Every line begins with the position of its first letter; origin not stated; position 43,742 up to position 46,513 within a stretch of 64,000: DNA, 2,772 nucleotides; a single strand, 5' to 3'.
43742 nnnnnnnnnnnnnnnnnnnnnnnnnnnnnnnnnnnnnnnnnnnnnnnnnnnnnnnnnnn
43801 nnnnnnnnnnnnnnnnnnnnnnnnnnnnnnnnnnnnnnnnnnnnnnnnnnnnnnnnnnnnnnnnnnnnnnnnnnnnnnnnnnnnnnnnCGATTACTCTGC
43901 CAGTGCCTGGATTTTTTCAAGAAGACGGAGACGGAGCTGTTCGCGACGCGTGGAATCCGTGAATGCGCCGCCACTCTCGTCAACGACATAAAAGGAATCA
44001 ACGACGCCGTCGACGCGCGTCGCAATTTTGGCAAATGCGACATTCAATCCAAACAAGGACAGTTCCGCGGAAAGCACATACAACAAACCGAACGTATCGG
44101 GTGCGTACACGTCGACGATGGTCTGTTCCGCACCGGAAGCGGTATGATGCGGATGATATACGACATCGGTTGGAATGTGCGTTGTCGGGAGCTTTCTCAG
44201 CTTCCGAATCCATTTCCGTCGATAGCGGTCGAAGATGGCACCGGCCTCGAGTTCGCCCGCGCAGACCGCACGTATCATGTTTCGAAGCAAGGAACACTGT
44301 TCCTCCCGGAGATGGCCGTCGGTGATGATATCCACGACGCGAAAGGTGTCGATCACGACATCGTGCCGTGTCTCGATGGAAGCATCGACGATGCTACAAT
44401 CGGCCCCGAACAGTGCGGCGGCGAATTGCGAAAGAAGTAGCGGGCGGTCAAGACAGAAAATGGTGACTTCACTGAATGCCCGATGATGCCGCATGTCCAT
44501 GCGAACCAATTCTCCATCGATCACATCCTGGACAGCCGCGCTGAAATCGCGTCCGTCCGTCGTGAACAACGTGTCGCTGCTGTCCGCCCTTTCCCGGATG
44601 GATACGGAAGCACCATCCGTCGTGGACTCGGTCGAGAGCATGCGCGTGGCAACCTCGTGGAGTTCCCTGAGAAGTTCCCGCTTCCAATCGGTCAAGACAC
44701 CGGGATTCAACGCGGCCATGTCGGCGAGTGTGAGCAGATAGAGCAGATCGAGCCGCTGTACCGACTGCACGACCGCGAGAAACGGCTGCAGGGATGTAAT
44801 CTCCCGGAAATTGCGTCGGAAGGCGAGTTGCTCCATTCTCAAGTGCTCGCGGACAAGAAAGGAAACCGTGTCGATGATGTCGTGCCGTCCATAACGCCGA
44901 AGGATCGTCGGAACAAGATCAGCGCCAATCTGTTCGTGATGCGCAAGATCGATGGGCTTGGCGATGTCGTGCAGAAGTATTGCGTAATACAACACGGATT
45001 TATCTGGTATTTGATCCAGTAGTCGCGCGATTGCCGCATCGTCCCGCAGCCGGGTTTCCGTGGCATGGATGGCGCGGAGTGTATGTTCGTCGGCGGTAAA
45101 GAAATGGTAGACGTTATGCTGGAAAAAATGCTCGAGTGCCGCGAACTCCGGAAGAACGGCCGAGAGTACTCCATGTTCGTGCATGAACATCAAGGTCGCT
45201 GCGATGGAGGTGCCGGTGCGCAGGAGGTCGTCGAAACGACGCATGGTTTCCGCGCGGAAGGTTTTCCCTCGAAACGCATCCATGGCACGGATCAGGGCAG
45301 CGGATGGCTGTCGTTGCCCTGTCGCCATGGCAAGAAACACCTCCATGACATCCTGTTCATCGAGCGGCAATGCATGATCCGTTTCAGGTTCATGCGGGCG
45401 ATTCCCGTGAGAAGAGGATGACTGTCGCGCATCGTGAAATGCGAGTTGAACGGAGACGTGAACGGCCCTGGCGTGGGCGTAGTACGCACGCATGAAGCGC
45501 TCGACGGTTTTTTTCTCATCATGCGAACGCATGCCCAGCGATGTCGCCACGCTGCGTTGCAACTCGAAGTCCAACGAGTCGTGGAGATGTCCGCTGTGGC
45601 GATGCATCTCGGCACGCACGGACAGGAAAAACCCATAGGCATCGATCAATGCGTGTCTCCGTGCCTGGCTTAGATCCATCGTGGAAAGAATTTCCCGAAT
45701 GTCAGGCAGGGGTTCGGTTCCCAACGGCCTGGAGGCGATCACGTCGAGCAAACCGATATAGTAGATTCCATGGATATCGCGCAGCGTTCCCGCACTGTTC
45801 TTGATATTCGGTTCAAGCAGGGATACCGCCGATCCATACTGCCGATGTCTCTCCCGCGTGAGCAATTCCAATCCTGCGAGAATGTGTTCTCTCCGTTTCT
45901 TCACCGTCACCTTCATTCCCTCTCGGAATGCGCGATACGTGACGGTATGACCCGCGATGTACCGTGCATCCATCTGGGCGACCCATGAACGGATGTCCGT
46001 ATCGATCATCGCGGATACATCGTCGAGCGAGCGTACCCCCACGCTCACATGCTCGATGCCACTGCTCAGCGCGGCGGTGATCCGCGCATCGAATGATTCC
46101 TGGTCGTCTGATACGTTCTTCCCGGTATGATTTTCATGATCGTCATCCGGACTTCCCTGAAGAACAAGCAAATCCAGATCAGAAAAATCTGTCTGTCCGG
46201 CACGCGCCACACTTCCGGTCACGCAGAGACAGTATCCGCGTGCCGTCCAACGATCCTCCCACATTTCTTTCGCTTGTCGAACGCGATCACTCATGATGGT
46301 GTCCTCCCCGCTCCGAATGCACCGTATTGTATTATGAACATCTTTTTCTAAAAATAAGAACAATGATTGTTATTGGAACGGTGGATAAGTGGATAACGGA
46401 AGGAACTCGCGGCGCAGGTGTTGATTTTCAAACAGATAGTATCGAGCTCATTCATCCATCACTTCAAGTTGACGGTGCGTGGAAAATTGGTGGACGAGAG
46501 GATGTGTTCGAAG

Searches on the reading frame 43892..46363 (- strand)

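Call 32: search_protein_families(library=pfam, proteins=[window:43892-46363:-], max_evalue=0.00001)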
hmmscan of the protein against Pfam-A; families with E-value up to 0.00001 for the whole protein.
window:43892-46363:- (823 aa): 3 families
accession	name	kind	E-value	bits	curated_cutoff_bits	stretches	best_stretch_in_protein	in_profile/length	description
PF08335.16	GlnD_UR_UTase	-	2.1e-22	80.1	21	1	170-304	11-136/141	GlnD PII-uridylyltransferase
PF01842.31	ACT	-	5.4e-08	32.9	27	0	633-692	3-64/66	ACT domain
PF01966.28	HD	-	1.8e-06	28.6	22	1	445-514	11-92/116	HD domain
